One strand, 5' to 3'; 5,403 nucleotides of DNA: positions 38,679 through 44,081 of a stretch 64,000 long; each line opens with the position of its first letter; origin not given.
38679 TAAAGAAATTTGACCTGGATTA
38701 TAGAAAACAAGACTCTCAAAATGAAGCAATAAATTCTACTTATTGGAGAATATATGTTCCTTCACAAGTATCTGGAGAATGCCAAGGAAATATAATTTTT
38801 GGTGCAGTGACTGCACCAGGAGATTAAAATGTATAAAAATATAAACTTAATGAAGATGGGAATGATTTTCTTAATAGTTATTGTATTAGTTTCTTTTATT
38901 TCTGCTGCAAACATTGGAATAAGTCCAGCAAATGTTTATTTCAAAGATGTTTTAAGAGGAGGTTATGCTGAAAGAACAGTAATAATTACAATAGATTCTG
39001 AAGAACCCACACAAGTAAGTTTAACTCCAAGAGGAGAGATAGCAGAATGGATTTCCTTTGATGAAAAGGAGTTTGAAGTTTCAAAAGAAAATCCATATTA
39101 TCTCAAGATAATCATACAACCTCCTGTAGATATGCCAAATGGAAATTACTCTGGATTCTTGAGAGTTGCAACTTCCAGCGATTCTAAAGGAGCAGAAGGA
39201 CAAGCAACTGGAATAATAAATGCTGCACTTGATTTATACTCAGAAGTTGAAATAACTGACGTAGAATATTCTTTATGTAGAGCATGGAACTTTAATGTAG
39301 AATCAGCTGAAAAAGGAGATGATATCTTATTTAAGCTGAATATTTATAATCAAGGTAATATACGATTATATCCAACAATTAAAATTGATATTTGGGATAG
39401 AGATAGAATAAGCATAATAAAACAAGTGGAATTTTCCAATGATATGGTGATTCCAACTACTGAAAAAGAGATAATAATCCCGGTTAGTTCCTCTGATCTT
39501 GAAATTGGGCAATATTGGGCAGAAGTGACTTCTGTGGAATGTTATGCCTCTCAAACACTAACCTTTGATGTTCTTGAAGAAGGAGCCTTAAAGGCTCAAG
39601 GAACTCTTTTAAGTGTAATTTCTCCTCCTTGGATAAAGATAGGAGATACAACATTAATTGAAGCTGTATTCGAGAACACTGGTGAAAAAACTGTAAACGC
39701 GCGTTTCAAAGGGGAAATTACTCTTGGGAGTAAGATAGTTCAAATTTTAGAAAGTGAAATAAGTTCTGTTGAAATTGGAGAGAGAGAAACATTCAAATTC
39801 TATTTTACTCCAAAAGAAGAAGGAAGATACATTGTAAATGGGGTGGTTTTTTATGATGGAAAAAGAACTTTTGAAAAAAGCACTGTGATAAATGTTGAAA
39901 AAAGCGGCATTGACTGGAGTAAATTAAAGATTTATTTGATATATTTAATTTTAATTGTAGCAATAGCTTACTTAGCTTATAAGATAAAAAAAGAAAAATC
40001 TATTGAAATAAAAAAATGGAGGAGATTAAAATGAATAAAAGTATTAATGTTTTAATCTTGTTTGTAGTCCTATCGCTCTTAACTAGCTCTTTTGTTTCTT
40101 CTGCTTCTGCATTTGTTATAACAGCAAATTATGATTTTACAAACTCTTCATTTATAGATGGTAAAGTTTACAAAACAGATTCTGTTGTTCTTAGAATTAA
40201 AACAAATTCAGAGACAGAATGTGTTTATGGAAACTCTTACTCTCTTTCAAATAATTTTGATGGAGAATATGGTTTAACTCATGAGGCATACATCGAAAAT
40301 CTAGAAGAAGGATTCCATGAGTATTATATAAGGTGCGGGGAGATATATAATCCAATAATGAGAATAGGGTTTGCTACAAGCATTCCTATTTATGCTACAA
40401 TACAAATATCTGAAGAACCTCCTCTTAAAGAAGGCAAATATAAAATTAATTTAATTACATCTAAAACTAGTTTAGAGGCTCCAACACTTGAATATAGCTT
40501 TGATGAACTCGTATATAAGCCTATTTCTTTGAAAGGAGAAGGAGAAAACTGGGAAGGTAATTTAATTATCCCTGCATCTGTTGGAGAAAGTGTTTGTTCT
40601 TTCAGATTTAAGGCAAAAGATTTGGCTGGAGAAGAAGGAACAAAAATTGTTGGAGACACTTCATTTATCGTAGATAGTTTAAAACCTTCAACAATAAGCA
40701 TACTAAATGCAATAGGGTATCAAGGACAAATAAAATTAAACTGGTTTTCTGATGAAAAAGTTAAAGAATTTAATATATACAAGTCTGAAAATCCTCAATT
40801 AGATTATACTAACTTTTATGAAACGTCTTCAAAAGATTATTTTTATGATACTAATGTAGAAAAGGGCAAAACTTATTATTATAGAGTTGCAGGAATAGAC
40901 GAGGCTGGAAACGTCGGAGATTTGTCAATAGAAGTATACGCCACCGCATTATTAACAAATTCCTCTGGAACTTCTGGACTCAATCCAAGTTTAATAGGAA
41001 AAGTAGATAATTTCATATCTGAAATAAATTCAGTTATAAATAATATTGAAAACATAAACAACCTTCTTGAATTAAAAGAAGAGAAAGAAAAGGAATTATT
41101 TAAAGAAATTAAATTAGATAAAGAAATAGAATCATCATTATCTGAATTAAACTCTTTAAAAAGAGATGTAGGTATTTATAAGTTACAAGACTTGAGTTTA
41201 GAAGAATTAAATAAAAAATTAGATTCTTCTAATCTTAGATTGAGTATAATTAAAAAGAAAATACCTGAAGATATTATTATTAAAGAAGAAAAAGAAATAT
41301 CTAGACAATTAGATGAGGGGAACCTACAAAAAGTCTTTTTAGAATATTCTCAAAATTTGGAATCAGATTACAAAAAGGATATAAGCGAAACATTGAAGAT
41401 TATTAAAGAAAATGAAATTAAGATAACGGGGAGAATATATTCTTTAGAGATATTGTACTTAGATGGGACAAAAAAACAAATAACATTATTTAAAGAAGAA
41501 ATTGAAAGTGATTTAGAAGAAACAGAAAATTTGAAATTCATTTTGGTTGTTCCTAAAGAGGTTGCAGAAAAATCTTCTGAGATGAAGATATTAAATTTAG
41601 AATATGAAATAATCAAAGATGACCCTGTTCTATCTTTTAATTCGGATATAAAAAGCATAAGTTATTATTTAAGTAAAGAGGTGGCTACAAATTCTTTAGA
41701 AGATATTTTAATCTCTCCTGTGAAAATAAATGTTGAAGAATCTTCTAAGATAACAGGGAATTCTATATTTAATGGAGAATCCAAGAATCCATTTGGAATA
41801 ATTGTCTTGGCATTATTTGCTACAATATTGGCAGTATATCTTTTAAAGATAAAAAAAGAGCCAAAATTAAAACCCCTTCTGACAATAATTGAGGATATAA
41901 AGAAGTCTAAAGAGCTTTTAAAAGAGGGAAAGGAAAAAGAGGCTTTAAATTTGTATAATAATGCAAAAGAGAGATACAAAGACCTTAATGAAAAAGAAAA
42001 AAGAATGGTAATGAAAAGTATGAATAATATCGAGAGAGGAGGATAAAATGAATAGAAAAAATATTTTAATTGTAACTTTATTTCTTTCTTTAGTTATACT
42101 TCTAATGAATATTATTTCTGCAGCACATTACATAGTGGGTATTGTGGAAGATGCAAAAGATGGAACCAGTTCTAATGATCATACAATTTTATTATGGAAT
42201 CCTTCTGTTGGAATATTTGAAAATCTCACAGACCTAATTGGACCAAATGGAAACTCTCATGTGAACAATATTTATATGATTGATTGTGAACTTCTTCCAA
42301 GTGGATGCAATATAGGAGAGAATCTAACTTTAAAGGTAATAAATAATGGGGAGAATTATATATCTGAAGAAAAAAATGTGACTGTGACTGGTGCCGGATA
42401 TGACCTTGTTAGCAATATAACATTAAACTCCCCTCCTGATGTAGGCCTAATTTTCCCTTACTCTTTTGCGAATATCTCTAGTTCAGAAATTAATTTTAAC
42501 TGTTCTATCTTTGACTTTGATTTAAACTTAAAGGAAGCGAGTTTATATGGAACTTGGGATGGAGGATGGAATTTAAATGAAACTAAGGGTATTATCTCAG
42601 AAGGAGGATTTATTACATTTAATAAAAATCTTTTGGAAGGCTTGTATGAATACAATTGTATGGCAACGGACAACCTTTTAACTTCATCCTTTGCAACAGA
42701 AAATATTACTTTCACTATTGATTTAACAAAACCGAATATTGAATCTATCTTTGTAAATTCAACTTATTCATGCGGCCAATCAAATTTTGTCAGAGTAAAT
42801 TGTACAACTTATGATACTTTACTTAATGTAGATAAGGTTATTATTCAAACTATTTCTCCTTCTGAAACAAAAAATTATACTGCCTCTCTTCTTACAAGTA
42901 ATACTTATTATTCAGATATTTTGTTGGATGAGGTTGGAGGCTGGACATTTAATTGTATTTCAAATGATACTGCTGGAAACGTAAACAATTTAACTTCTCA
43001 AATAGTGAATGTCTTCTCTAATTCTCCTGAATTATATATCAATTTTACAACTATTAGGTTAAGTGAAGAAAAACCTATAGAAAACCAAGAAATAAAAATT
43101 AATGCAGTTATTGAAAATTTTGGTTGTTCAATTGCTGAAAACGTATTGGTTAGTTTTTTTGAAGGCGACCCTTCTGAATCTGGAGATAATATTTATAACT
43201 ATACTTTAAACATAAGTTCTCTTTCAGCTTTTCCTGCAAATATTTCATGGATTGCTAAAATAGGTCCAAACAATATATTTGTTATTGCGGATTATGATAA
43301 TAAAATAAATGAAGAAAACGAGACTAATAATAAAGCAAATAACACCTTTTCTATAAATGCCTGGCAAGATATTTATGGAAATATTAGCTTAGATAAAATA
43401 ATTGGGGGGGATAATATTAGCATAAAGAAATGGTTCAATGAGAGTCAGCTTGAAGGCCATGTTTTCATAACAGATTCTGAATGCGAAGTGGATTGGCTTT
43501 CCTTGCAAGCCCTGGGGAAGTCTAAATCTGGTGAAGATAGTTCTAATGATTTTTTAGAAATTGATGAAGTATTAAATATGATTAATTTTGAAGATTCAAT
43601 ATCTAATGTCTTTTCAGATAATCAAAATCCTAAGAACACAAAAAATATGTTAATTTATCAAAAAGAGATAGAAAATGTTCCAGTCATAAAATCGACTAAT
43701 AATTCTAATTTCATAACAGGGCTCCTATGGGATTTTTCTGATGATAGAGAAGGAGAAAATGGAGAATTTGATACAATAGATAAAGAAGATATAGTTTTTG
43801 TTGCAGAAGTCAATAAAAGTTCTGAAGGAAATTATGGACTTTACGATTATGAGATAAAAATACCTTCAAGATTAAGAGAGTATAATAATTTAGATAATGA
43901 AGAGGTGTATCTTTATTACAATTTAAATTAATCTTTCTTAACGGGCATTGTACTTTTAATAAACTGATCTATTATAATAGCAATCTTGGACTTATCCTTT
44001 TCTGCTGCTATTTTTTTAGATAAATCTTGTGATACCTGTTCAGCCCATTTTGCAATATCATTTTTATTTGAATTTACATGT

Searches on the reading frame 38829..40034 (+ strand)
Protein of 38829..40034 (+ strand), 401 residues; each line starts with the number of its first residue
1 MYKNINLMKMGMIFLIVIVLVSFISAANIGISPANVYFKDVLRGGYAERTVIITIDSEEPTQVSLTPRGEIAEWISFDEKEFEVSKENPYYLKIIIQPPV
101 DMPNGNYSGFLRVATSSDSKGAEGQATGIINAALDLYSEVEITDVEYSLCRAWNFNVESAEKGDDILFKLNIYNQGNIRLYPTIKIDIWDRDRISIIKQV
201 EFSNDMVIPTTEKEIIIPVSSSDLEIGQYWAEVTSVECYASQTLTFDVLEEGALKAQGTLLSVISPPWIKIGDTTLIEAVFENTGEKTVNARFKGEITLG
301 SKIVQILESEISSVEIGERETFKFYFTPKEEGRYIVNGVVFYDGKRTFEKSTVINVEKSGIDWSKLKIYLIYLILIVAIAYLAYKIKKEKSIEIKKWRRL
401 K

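Call 37: search_protein_families(library=pfam, proteins=[window:38829-40034:+], max_evalue=0.05)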
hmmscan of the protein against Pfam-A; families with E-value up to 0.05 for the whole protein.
window:38829-40034:+ (401 aa): 2 families
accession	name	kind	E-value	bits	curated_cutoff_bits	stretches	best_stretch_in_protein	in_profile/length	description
PF15780.11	ASH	-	0.00021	21.9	27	0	33-97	11-75/98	Abnormal spindle-like microcephaly-assoc'd, ASPM-SPD-2-Hydin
PF07705.17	CARDB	-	0.00044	20.9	22.7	0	272-339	18-82/101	CARDB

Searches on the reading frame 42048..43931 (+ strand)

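Call 6: search_protein_families(library=pfam, proteins=[window:42048-43931:+], max_evalue=0.01)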
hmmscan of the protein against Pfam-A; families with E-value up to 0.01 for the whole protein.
window:42048-43931:+ (627 aa): 1 family
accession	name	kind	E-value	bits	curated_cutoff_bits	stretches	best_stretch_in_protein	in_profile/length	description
PF07705.17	CARDB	-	8.8e-09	35.9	22.7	1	327-431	2-100/101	CARDB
